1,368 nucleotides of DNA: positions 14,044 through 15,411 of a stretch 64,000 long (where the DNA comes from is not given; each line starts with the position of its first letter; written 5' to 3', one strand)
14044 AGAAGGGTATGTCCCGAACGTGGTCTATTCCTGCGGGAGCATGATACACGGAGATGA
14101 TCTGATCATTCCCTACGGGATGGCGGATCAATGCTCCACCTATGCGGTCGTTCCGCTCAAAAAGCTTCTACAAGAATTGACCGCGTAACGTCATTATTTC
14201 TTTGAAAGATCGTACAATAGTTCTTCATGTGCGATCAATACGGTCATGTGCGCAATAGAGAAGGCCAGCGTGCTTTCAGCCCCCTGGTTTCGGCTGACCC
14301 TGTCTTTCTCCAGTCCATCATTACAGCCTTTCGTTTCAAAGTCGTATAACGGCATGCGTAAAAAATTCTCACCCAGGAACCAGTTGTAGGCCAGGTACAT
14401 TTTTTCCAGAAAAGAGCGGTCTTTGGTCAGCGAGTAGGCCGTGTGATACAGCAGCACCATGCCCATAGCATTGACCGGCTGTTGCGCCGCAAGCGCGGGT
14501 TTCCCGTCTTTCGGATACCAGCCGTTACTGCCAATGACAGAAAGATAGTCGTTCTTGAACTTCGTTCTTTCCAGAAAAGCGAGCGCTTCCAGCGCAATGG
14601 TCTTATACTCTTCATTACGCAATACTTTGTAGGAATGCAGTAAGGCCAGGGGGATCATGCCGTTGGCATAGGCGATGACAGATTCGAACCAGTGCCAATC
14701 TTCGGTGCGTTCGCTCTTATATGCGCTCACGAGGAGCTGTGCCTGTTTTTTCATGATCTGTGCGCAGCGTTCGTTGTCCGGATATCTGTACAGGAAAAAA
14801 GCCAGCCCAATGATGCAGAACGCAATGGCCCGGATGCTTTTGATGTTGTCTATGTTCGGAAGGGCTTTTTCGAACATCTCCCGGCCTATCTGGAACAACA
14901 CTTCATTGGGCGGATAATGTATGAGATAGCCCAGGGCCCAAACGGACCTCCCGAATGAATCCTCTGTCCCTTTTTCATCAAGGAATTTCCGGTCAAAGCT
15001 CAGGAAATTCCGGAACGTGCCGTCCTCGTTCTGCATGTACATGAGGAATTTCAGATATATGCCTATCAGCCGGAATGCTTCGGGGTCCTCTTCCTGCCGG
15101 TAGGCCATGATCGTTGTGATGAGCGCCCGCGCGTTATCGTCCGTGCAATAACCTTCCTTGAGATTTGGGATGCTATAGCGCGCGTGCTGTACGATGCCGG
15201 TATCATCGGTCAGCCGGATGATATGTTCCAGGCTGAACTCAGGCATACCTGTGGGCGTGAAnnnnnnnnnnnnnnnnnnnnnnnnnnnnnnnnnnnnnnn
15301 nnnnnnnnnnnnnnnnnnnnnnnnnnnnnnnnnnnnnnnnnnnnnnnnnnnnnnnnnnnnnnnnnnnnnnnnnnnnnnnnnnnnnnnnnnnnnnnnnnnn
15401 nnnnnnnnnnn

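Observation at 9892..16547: Twin cation-type riboswitches head two convergent carbohydrate/osmolyte units: a candidate salt-sensing osmoprotection regulon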

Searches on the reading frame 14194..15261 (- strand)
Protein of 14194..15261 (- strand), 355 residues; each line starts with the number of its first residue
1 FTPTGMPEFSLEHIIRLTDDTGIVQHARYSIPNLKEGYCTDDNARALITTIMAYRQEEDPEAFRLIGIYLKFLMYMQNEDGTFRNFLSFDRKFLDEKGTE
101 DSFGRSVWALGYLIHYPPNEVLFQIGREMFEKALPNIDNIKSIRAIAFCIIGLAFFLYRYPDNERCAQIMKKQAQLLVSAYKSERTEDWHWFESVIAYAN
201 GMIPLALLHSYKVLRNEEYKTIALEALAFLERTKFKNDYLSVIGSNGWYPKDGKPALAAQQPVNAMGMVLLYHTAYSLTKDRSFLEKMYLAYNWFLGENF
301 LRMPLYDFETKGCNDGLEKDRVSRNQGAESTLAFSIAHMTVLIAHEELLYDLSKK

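Call 61: search_protein_families(library=pfam, proteins=[window:14194-15261:-], max_evalue=5)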
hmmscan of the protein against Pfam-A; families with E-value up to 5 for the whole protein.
window:14194-15261:- (355 aa): 3 families
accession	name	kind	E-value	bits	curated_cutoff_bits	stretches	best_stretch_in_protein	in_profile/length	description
PF05147.19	LANC_like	-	0.0076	15.3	23.2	1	201-239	168-205/350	Lanthionine synthetase C-like protein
PF07470.19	Glyco_hydro_88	-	0.013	15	26.6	1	169-297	9-108/352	Glycosyl Hydrolase Family 88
PF06662.19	C5-epim_C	-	0.041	13.8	23.3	0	268-295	34-61/188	D-glucuronyl C5-epimerase C-terminus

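Call 62: search_solved_structures(query=window:14194-15261:-, max_evalue=10)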
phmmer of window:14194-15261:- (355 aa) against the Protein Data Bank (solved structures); distinct sequences matched with E-value up to 10: 1.
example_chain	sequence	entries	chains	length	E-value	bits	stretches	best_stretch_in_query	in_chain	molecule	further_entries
7tem_A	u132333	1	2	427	0.0027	20.1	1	268-334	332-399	Putative exported protein YPO2471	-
